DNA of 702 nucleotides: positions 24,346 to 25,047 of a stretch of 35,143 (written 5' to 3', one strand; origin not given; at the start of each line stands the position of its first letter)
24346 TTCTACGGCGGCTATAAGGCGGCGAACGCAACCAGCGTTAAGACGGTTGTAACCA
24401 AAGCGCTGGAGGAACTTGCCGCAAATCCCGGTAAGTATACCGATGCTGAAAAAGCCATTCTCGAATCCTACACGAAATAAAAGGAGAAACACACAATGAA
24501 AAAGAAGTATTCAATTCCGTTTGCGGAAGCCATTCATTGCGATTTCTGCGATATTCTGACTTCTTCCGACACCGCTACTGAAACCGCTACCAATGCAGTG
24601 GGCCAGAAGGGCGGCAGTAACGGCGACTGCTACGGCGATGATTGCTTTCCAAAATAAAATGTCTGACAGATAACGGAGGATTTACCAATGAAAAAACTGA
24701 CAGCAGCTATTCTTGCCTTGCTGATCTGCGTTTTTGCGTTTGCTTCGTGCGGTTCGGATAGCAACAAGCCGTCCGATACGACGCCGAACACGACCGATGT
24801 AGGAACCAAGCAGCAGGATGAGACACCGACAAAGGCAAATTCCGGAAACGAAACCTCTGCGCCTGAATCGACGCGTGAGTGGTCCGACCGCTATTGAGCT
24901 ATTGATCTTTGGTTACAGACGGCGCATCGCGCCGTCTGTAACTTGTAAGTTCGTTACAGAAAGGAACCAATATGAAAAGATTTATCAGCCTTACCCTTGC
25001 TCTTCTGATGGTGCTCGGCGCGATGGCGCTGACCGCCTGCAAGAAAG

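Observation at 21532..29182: AraC-adjacent seven-gene cluster of cell-surface proteins with no transporter: an uncharacterised extracellular capture/processing system?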

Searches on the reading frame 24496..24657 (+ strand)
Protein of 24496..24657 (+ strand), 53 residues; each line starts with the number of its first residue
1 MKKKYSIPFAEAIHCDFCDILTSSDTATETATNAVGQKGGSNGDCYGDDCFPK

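Call 5: search_protein_families(library=pfam, proteins=[window:24496-24657:+], max_evalue=0.1)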
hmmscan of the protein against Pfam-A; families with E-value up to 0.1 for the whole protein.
window:24496-24657:+ (53 aa): 0 families

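Call 6: search_protein_families(library=ncbifam, proteins=[window:24496-24657:+], max_evalue=0.1)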
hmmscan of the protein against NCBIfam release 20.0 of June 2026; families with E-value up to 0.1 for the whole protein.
window:24496-24657:+ (53 aa): 0 families

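Call 43: search_protein_families(library=ncbifam, proteins=[window:24496-24654:+], max_evalue=10)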
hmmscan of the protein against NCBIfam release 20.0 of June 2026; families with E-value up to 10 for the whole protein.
seq(53 aa): 1 family
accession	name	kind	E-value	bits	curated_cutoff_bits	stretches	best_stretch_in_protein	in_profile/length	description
NF045581.1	PG0541_fam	equivalog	0.12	12.4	45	1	4-53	2-52/91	PG0541 family transporter-associated protein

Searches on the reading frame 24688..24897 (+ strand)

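Call 5: search_protein_families(library=pfam, proteins=[window:24688-24897:+], max_evalue=0.1)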
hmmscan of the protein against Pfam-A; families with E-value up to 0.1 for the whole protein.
window:24688-24897:+ (69 aa): 7 families
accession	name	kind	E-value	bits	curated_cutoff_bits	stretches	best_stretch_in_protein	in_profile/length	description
PF21827.1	New_glue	-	6.2e-06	26.3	31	1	1-63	1-66/94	New glue protein family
PF20205.3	DUF6567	-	0.0038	17.5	27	1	1-43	1-42/123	Family of unknown function (DUF6567)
PF17531.7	O_Spanin_T7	-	0.0048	17.3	25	1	8-29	12-33/59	Spanin, outer lipoprotein subunit T7-like virus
PF23379.1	DUF7096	-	0.021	15.1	27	1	1-60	1-56/208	Domain of unknown function (DUF7096)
PF10476.14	DUF2448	-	0.031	14.6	24.5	1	8-64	28-86/205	Protein of unknown function C-terminus (DUF2448)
PF10717.14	ODV-E18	-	0.038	14.3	28.1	1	7-35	35-61/87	Occlusion-derived virus envelope protein ODV-E18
PF07330.17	DUF1467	-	0.043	14.2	29.4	0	38-64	24-50/83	Protein of unknown function (DUF1467)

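Call 6: search_protein_families(library=ncbifam, proteins=[window:24688-24897:+], max_evalue=0.1)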
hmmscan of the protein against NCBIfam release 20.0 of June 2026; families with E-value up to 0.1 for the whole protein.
window:24688-24897:+ (69 aa): 14 families
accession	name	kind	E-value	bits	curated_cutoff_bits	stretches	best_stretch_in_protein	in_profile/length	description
NF050142.1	PG1828_fam_lipo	equivalog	0.0013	19.4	50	1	1-37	1-42/59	PG1828 family lipoprotein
NF052551.1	EnvBioLpgNMYCTU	equivalog_domain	0.003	16.9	250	1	1-54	1-56/227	envelope biogenesis lipoprotein LpqN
NF058595.1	invert_tail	domain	0.0045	17.3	37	1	5-40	56-90/113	lipo-invert putative C-terminal anchoring domain-containing protein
NF052634.1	Riean_0653_fam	subfamily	0.0046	17.9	57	1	1-40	1-36/176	Riean_0653 family protein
NF053527.1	lipo_Cory_WKLS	subfamily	0.0055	16.6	105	1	7-49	2-50/166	WKL family lipoprotein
NF051862.1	BT4005_BT4719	subfamily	0.016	15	60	1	4-46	5-47/211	NigD1/NigD2 family lipoprotein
NF058647.1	lipo_LytA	equivalog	0.019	15.2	110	1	1-40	1-37/107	acidic lipoprotein LytA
NF040528.1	SP_0198_lipo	equivalog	0.021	14.8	100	1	3-56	2-49/144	SP_0198 family lipoprotein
NF045774.1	cytochro_C551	exception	0.029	14.3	118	1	1-44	1-42/110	cytochrome c551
NF042930.1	EF0163_fam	equivalog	0.029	13.9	65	1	8-64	2-59/165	EF0163 family protein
NF041941.1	lipo_FMN_PplA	exception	0.042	13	325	1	1-54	2-56/302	extracellular electron transfer flavoprotein PplA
NF053819.1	EF0750_LPXTG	subfamily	0.052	14.1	47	1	1-58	1-62/105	EF2685/EF0750 family sortase-dependent surface protein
NF053689.1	BamJ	equivalog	0.056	13.7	100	1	1-64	1-66/184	BamJ family beta-barrel-assembly machinery protein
TIGR03490.1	Mycoplas_LppA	paralog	0.095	11.1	325.5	1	3-62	6-62/541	LppA family lipoprotein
